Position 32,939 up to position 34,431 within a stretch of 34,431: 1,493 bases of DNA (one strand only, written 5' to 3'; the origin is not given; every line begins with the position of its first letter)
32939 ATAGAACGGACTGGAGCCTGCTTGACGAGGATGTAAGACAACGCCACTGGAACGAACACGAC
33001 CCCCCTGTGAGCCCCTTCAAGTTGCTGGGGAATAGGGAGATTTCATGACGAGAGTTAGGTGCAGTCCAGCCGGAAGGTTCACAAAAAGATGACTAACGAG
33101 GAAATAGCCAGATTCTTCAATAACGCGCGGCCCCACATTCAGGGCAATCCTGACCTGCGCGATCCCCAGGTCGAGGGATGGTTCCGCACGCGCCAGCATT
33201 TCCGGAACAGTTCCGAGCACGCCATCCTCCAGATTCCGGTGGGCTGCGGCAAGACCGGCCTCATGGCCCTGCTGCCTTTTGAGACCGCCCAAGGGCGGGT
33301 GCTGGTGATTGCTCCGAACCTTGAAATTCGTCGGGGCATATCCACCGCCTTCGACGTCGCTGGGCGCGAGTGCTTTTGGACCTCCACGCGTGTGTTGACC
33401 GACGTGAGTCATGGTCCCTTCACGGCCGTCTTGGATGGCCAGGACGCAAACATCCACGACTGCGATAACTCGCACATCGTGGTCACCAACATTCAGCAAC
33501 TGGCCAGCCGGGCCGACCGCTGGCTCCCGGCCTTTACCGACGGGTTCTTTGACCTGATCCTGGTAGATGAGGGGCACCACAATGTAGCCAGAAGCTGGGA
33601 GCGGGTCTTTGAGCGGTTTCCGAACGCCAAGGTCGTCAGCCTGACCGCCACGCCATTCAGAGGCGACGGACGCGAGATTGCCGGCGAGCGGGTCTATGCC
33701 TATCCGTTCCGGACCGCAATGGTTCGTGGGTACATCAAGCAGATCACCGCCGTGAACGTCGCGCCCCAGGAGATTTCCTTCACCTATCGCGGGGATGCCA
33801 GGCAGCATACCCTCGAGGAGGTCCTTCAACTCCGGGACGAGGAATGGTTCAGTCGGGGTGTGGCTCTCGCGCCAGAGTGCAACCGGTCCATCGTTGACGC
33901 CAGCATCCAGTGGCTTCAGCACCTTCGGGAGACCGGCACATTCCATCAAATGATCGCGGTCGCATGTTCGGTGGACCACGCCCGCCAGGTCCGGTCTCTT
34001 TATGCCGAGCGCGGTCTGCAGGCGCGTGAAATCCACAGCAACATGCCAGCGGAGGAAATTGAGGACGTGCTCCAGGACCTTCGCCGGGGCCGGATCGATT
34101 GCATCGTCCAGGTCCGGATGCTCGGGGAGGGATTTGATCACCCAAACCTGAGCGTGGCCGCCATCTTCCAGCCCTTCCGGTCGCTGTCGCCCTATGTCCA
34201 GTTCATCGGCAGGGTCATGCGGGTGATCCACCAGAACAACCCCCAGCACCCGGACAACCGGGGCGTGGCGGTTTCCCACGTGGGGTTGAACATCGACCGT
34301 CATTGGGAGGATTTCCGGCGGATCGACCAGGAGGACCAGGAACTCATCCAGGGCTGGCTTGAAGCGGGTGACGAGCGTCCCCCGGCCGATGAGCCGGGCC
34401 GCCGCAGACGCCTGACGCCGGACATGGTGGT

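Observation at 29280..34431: Uncharacterised module appended to the hsd genes: helical protein, ABC ATPase (DUF3696-like), HxRx4D protein and SF2 helicase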

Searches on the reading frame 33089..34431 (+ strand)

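Call 6: search_protein_families(library=padloc, proteins=[window:33089-34431:+], max_evalue=0.01)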
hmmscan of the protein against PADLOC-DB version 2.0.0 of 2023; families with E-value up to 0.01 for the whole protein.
window:33089-34431:+ (447 aa): 18 families
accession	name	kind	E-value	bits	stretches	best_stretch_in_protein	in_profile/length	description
PDLC03659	mREase_IV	-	1.4e-15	54.3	1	97-379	289-553/945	Type IV methyl-directed restriction enzyme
PDLC02707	PbeA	-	1.2e-13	48.6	1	287-380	524-618/672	PbeA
PDLC03658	mREase_IV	-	5.3e-11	39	1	122-379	307-545/953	Type IV methyl-directed restriction enzyme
PDLC02704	PbeA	-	4.5e-10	36.6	1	298-381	550-633/682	PbeA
PDLC02870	DpdF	-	1.3e-07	28.6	1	287-378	228-319/534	DpdF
PDLC03047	REase_I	-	3.6e-07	26.3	1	146-380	449-704/1107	Type I restriction enzyme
PDLC03049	REase_I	-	6.3e-07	25.8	1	148-303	279-439/807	Type I restriction enzyme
PDLC03928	PsyrT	-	1.6e-06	24.7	1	293-381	249-337/689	-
PDLC02705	PbeA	-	2.2e-06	24.2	1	291-382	531-623/691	PbeA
PDLC02706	PbeA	-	2.5e-05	21.1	1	322-380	602-660/722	PbeA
PDLC02703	PbeA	-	3.3e-05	20.7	1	321-397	541-613/626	PbeA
PDLC02861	DpdF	-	0.00023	17.6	1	300-378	254-332/611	DpdF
PDLC03042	REase_I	-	0.00058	15.3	1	169-236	602-671/1170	Type I restriction enzyme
PDLC02864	DpdF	-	0.00078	16.3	1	241-378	188-327/610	DpdF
PDLC03041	REase_I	-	0.0009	15.3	0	148-215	443-513/1099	Type I restriction enzyme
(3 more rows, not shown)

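Call 7: search_protein_families(library=pfam, proteins=[window:33089-34431:+], max_evalue=0.1)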
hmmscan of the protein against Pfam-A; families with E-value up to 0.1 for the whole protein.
window:33089-34431:+ (447 aa): 5 families
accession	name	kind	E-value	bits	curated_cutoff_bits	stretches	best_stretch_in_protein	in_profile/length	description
PF04851.21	ResIII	-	1.7e-24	87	22.5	1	22-191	3-164/164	Type III restriction enzyme, res subunit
PF00271.37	Helicase_C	-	6.2e-15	55.8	23.5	1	276-379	6-109/110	Helicase conserved C-terminal domain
PF00270.35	DEAD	-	8.3e-07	29.3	26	1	42-190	14-161/167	DEAD/DEAH box helicase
PF18766.7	SWI2_SNF2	-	0.0001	22.4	26.7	1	127-220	92-189/221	SWI2/SNF2 ATPase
PF13578.12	Methyltransf_24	-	0.0011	20.3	26.3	0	124-165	43-80/105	Methyltransferase domain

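Call 8: search_protein_families(library=ncbifam, proteins=[window:33089-34431:+], max_evalue=0.1)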
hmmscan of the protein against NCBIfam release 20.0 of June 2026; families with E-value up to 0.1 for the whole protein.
window:33089-34431:+ (447 aa): 23 families
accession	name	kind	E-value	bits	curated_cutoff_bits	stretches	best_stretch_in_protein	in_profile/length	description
NF053632.1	heli_RadD_YejH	equivalog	1.8e-20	72.8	720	1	23-382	3-345/573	DNA repair helicase RadD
NF046051.1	restrict_EcoAI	equivalog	1.5e-12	46.8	550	1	127-384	246-519/768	EcoAI/FtnUII family type I restriction enzme subunit R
TIGR00631.1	uvrb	equivalog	4.2e-11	41.8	750.1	1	294-381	452-544/658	excinuclease ABC subunit UvrB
NF003673.1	PRK05298.1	equivalog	6.9e-11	41.2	743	1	292-381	450-544/653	excinuclease ABC subunit UvrB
TIGR04095.1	dnd_restrict_1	equivalog_domain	2.3e-06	26.9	600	1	302-379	306-383/451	DNA phosphorothioation system restriction enzyme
NF053636.1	DDHlcsCsdAPsy1082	equivalog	5.4e-05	21.9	890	1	284-378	242-336/512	DEAD/DEAH box helicase CsdA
TIGR00614.1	recQ_fam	subfamily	5.7e-05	22.1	219.8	1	285-378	226-319/470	RecQ family ATP-dependent DNA helicase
NF045503.1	repair_heli_XPB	equivalog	0.00016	20.4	610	1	145-382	292-511/548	DNA repair helicase XPB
NF008521.0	PRK11448.1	equivalog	0.00038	18.6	729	1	169-216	575-620/1123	type I restriction-modification system endonuclease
TIGR00643.1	recG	equivalog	0.0014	17.4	659.4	1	313-382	486-556/629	ATP-dependent DNA helicase RecG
NF008165.0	PRK10917.1-3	equivalog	0.0035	15.9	711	1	308-382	508-583/692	ATP-dependent DNA helicase RecG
NF053631.1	RNA_helic_CshA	equivalog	0.0051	15.7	646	1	305-379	257-331/434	degradosome RNA helicase CshA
NF008167.0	PRK10917.2-1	equivalog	0.0089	14.2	995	1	308-378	559-630/744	ATP-dependent DNA helicase RecG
NF008170.0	PRK10917.2-4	equivalog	0.017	13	975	0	314-382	650-719/826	ATP-dependent DNA helicase RecG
NF008163.0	PRK10917.1-1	equivalog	0.018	13.4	796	1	312-378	519-586/692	ATP-dependent DNA helicase RecG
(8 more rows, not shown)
